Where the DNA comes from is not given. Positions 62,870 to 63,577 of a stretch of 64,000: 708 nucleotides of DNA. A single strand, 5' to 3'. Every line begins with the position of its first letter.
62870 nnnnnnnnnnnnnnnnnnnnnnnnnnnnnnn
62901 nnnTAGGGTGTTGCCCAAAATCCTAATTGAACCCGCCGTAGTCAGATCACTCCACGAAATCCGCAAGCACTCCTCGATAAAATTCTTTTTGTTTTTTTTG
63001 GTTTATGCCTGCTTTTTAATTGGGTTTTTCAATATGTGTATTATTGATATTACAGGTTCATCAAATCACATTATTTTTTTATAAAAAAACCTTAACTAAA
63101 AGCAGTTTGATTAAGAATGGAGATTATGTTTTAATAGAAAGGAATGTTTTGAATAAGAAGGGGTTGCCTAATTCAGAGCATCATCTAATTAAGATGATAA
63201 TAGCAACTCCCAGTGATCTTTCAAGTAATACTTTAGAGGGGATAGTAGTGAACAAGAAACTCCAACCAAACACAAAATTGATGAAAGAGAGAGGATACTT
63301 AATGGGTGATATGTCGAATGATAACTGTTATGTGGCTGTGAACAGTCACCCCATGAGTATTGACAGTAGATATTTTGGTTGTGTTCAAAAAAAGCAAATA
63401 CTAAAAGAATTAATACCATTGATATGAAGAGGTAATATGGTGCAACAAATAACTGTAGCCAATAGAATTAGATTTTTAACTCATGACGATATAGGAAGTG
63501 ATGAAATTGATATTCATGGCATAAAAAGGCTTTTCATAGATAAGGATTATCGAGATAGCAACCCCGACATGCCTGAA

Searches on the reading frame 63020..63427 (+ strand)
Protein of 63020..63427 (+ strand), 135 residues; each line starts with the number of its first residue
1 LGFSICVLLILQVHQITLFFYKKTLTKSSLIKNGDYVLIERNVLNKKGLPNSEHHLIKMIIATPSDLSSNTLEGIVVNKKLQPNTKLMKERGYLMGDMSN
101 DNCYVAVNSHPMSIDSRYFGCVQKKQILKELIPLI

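Call 94: search_protein_families(library=padloc, proteins=[window:63020-63427:+], max_evalue=0.1)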
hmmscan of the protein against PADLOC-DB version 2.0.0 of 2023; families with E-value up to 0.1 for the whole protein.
window:63020-63427:+ (135 aa): 1 family
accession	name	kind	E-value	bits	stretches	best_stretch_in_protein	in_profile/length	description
PDLC03218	MTase_II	-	0.016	11.8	1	53-102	450-503/532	Type II methyltransferase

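Call 95: search_protein_families(library=phrogs, proteins=[window:63020-63427:+], max_evalue=0.1)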
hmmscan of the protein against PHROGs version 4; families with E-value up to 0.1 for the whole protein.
window:63020-63427:+ (135 aa): 1 family
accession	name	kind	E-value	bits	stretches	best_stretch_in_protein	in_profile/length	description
phrog_15562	-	unknown function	0.0012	19.3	0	4-57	16-67/215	-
